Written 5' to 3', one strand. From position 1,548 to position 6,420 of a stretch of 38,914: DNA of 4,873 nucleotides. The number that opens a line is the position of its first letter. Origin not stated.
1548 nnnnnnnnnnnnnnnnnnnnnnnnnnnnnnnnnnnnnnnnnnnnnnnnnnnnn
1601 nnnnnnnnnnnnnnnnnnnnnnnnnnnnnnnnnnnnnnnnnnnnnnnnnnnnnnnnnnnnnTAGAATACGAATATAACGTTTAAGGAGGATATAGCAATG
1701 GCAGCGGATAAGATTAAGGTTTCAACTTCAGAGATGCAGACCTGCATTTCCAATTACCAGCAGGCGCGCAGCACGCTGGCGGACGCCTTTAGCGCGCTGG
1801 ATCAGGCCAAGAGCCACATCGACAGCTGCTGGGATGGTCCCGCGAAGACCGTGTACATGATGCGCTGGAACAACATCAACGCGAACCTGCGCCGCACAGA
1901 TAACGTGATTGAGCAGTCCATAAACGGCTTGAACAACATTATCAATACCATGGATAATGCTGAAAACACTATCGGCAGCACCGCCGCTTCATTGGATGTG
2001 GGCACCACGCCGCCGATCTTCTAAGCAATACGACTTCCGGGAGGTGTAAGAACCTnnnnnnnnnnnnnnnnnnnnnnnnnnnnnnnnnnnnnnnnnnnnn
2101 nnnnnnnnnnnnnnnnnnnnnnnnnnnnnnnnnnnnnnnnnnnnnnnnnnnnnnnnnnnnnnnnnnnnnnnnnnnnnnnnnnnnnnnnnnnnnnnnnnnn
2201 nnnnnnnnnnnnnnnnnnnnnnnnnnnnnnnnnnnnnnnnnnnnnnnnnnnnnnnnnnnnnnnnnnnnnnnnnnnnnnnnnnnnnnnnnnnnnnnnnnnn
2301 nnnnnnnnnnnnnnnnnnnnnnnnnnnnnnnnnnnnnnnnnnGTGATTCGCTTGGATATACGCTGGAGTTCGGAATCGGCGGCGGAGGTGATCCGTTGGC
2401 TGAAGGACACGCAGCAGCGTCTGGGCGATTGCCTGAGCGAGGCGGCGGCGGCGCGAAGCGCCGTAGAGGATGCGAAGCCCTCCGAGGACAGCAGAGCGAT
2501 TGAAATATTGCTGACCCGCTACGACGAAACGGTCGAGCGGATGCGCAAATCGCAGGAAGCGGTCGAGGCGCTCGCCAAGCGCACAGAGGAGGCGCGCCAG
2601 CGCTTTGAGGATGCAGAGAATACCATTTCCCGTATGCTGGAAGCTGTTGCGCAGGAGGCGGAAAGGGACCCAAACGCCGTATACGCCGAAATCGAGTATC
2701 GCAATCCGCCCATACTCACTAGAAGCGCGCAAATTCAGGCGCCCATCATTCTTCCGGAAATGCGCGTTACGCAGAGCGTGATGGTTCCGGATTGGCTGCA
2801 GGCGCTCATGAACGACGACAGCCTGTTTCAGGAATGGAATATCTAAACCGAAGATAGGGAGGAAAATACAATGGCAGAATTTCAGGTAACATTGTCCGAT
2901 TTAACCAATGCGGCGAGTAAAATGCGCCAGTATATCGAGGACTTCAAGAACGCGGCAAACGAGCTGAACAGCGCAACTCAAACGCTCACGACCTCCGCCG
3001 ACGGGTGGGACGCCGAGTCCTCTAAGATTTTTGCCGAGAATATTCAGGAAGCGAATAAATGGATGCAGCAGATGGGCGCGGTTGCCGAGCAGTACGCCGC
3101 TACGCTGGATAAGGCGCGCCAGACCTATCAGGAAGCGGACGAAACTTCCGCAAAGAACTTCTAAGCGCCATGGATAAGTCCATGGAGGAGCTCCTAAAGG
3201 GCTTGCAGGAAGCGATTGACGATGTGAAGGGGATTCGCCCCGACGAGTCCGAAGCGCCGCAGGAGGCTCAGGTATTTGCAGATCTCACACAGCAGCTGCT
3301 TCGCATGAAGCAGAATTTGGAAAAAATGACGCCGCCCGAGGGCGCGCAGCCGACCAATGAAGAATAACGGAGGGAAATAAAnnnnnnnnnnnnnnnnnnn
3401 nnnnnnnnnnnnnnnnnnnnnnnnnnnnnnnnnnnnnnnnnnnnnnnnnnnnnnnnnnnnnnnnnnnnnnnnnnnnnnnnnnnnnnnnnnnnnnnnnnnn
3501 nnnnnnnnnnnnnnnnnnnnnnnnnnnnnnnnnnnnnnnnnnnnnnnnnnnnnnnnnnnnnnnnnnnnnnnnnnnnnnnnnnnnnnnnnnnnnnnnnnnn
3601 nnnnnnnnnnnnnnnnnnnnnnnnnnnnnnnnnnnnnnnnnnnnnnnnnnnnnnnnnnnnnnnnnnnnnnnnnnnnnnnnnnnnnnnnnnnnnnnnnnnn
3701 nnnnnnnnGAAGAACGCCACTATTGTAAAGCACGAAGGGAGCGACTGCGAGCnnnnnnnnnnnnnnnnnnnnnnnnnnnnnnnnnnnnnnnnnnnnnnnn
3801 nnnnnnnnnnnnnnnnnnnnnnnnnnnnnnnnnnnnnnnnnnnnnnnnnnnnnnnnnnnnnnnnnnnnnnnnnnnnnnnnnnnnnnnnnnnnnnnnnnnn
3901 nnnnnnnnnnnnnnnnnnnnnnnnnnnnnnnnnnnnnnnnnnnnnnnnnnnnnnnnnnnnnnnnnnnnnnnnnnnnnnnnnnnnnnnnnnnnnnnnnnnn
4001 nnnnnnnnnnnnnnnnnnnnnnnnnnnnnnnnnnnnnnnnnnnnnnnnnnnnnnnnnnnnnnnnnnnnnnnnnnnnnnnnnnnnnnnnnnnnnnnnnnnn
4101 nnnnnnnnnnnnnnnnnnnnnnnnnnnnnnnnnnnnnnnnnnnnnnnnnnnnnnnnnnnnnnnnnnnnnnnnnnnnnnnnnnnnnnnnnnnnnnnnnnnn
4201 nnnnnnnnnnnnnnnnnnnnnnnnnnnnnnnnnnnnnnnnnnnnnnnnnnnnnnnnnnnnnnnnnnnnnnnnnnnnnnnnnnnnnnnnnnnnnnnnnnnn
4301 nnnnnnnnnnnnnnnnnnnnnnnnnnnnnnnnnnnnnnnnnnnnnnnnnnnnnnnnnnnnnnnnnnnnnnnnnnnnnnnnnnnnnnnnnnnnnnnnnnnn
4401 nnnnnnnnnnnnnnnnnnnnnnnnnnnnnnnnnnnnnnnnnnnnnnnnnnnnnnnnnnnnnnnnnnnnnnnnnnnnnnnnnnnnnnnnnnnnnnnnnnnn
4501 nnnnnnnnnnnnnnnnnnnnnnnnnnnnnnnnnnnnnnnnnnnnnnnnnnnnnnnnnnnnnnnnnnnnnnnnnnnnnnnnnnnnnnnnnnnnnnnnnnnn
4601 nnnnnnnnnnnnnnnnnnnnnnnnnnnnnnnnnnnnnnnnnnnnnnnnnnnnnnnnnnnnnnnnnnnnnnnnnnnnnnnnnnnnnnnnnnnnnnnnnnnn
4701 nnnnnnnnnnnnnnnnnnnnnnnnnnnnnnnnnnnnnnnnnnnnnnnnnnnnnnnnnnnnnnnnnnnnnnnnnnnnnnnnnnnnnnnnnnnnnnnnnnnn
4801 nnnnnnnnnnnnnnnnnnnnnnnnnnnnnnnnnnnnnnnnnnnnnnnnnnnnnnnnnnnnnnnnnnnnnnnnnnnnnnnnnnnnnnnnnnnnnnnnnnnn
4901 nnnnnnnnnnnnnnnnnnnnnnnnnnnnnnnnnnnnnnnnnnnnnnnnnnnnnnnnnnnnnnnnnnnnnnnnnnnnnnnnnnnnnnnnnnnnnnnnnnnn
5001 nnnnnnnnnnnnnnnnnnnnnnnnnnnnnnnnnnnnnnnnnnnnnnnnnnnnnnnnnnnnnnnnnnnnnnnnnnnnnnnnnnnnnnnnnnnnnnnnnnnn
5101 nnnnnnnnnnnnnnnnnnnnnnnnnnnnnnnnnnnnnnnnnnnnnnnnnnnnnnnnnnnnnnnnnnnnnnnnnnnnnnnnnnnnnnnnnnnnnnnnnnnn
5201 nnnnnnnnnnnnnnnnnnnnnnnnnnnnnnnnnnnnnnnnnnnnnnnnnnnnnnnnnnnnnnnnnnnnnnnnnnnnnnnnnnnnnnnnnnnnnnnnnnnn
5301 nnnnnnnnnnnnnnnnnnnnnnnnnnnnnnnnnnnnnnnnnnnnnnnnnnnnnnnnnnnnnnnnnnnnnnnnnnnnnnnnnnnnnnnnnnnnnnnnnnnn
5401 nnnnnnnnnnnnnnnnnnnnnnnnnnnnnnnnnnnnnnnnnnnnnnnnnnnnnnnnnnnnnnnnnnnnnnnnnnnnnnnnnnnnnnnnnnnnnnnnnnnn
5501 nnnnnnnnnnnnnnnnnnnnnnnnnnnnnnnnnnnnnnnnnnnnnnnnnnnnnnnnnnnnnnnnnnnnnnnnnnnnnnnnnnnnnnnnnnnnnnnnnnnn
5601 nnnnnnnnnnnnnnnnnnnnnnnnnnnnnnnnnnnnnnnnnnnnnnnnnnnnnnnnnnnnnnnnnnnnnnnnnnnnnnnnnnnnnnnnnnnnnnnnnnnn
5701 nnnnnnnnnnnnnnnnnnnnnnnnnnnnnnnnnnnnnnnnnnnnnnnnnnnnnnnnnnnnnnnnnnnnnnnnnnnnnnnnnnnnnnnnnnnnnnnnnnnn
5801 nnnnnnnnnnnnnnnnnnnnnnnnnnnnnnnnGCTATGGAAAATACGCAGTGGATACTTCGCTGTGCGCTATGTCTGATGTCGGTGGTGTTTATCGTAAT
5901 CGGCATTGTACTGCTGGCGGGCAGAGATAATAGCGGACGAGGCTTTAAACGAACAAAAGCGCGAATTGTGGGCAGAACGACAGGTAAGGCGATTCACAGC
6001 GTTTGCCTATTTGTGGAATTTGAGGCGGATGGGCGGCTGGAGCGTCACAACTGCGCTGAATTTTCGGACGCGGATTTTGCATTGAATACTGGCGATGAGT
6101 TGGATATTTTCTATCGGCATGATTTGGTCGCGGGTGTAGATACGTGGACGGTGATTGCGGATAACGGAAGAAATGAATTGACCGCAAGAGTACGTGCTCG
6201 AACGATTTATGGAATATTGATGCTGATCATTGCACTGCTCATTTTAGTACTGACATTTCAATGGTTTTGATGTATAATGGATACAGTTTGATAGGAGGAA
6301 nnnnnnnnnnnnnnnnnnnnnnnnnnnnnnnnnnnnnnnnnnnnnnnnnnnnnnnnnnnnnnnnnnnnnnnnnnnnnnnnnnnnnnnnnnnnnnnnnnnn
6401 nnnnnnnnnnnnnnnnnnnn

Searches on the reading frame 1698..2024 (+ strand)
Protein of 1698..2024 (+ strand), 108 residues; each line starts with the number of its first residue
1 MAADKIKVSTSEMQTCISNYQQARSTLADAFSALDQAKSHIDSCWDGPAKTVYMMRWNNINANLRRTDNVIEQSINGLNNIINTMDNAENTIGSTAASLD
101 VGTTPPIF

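Call 9: search_protein_families(library=pfam, proteins=[window:1698-2024:+], max_evalue=0.1)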
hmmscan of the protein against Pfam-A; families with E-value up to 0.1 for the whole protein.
window:1698-2024:+ (108 aa): 6 families
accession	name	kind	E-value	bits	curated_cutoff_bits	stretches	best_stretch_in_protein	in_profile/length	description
PF06013.18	WXG100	-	1.5e-09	38.5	27.3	1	5-89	1-85/86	Proteins of 100 residues with WXG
PF01153.25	Glypican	-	0.023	13.9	26.4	1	4-90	371-471/555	Glypican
PF06911.18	Senescence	-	0.033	14.5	24.6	1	50-97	101-134/184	Senescence domain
PF16535.10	T3SSipB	-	0.067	14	31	0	6-44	55-93/155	Type III cell invasion protein SipB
PF17078.10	SHE3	-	0.07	13.3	30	0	54-90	150-186/228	SWI5-dependent HO expression protein 3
PF11841.14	ELMO_ARM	-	0.093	13.1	27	0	15-86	17-87/154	ELMO, armadillo-like helical domain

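Call 65: search_protein_families(library=ncbifam, proteins=[window:1698-2024:+], max_evalue=0.01)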
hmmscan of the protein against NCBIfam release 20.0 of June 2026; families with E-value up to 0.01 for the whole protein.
window:1698-2024:+ (108 aa): 2 families
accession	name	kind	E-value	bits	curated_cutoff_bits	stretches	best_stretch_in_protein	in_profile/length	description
TIGR03930.1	WXG100_ESAT6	subfamily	1.7e-11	44.1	44.85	1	5-92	1-88/90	WXG100 family type VII secretion target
NF035934.1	ESAT6_2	subfamily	7.2e-07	29.3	100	1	4-98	1-95/96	pore-forming ESAT-6 family protein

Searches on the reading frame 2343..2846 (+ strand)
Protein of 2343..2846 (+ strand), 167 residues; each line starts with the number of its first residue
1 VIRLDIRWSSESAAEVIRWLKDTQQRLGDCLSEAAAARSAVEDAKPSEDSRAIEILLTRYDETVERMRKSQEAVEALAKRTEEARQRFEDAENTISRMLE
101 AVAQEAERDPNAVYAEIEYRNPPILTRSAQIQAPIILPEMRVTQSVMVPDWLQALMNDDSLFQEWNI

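Call 9: search_protein_families(library=pfam, proteins=[window:2343-2846:+], max_evalue=0.1)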
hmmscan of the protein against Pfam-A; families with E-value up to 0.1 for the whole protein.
window:2343-2846:+ (167 aa): 11 families
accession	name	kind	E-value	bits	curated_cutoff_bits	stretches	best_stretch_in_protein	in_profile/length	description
PF03564.21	DUF1759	-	0.0053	17.2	25.4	1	37-109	42-120/148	Protein of unknown function (DUF1759)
PF05227.19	CHASE3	-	0.0072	16.7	28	1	56-105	40-89/138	CHASE3 domain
PF15619.11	Lebercilin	-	0.012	15.6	34.3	1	58-106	21-69/193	Ciliary protein causing Leber congenital amaurosis disease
PF03207.18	OspD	-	0.023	14.5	25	1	66-107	181-222/254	Borrelia outer surface protein D (OspD)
PF20155.4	TMP_3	-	0.048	13.8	41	0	70-105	147-182/192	Tape measure protein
PF05929.16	Phage_GPO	-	0.049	13.7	33.6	1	20-104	144-232/268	Phage capsid scaffolding protein (GPO) serine peptidase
PF19757.4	DUF6244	-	0.05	14.6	31.6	0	12-94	2-81/87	Family of unknown function (DUF6244)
PF19111.5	DUF5798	-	0.05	14.3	27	1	57-119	14-79/89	Family of unknown function (DUF5798)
PF02601.20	Exonuc_VII_L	-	0.052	13.5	35.9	1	12-106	141-241/315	Exonuclease VII, large subunit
PF20066.5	Glyoxalase_8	-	0.062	13.8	23.7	0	68-130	2-67/143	Glyoxalase superfamily protein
PF06419.17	COG6_N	-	0.071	13.7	27.4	1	56-104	31-79/114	Conserved oligomeric complex COG6, N-terminal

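Call 29: search_protein_families(library=pfam, proteins=[window:2343-2846:+], max_evalue=10)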
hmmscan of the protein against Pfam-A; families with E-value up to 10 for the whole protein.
window:2343-2846:+ (167 aa): 18 families
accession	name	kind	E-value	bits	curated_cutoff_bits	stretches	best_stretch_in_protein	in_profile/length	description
PF03564.21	DUF1759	-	0.0053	17.2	25.4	1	37-109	42-120/148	Protein of unknown function (DUF1759)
PF05227.19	CHASE3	-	0.0072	16.7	28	1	56-105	40-89/138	CHASE3 domain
PF15619.11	Lebercilin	-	0.012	15.6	34.3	1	58-106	21-69/193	Ciliary protein causing Leber congenital amaurosis disease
PF03207.18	OspD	-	0.023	14.5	25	1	66-107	181-222/254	Borrelia outer surface protein D (OspD)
PF20155.4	TMP_3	-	0.048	13.8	41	1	70-105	147-182/192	Tape measure protein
PF05929.16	Phage_GPO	-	0.049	13.7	33.6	1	20-104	144-232/268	Phage capsid scaffolding protein (GPO) serine peptidase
PF19757.4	DUF6244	-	0.05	14.6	31.6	1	12-94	2-81/87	Family of unknown function (DUF6244)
PF19111.5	DUF5798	-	0.05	14.3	27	1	57-119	14-79/89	Family of unknown function (DUF5798)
PF02601.20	Exonuc_VII_L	-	0.052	13.5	35.9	1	12-106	141-241/315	Exonuclease VII, large subunit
PF20066.5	Glyoxalase_8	-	0.062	13.8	23.7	1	68-130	2-67/143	Glyoxalase superfamily protein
PF06419.17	COG6_N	-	0.071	13.7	27.4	1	56-104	31-79/114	Conserved oligomeric complex COG6, N-terminal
PF04048.20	Sec8_N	-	0.12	12.7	26.8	1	58-103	72-117/142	Exocyst complex component Sec8 N-terminal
PF04791.21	LMBR1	-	0.14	11.5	31.9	1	16-105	210-311/510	LMBR1-like membrane protein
PF04632.18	FUSC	-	0.18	10.8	30.9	1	9-157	210-351/660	Fusaric acid resistance protein family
PF12867.12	DinB_2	-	0.29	12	24.8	1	9-38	66-94/128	DinB superfamily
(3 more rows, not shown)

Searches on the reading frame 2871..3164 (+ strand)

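Call 9: search_protein_families(library=pfam, proteins=[window:2871-3164:+], max_evalue=0.1)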
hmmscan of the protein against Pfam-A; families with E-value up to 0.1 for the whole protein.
window:2871-3164:+ (97 aa): 20 families
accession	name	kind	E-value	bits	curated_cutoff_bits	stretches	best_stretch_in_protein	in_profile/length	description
PF00823.25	PPE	-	4e-07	30.7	26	1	11-90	23-100/165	PPE family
PF10824.14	T7SS_ESX_EspC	-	1.6e-06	28.9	23.5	1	3-96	4-97/100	Excreted virulence factor EspC, type VII ESX diderm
PF06013.18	WXG100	-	2.8e-06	27.9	27.3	1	4-91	2-86/86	Proteins of 100 residues with WXG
PF25547.1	WXG100_2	-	0.00057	20.3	27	1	12-84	39-110/150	WXG100 like domain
PF19840.4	DUF6317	-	0.00086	20.4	27.4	1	2-91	3-86/100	Family of unknown function (DUF6317)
PF05622.17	HOOK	-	0.0049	16.1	35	1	12-90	346-423/514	HOOK protein coiled-coil region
PF00934.25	PE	-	0.0054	17.4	22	1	11-92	8-90/91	PE family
PF06746.16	DUF1216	-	0.011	16.2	21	1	14-78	18-79/134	Protein of unknown function (DUF1216)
PF16652.11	PH_13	-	0.011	16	27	1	51-90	111-150/155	Pleckstrin homology domain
PF17511.7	Mobilization_B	-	0.013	16.4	27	1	10-47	55-92/136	Mobilization protein B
PF20675.2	MPH2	-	0.014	16.7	29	1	11-72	41-102/107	Maintenance of Photosystem II under High light 2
PF12998.12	ING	-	0.016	16.2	23.9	1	21-92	1-73/102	Inhibitor of growth proteins N-terminal histone-binding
PF04108.17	ATG17_like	-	0.016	15.2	43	1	9-88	17-92/355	Autophagy protein ATG17-like domain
PF05010.19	TACC_C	-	0.035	14.3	29.9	0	3-39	86-122/201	Transforming acidic coiled-coil-containing protein (TACC), C-terminal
PF11353.13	DUF3153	-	0.043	13.9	21.4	1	10-77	17-78/191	Protein of unknown function (DUF3153)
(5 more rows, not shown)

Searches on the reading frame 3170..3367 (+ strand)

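Call 29: search_protein_families(library=pfam, proteins=[window:3170-3367:+], max_evalue=10)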
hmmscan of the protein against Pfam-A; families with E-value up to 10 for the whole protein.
window:3170-3367:+ (65 aa): 1 family
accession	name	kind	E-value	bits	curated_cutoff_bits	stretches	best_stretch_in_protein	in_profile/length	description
PF23130.1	IcmW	-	0.077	13.6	27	1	1-55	36-89/144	IcmW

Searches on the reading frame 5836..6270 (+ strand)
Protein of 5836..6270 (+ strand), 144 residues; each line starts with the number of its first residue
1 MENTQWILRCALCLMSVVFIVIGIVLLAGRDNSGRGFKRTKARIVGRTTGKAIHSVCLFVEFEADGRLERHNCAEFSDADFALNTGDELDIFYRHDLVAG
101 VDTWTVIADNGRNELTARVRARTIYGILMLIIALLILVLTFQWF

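Call 9: search_protein_families(library=pfam, proteins=[window:5836-6270:+], max_evalue=0.1)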
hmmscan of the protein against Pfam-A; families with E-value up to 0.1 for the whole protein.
window:5836-6270:+ (144 aa): 2 families
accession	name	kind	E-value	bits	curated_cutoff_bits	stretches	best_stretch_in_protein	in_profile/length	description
PF14248.12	DUF4345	-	0.0093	16.4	26.5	0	97-141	21-64/119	Domain of unknown function (DUF4345)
PF00324.27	AA_permease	-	0.044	12.9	24.6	0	4-45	138-180/470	Amino acid permease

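Call 29: search_protein_families(library=pfam, proteins=[window:5836-6270:+], max_evalue=10)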
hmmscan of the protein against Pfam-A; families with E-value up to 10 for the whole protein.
window:5836-6270:+ (144 aa): 2 families
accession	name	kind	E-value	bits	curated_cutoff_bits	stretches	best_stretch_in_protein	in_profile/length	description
PF14248.12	DUF4345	-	0.0093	16.4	26.5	2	97-141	21-64/119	Domain of unknown function (DUF4345)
PF00324.27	AA_permease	-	0.044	12.9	24.6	1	4-45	138-180/470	Amino acid permease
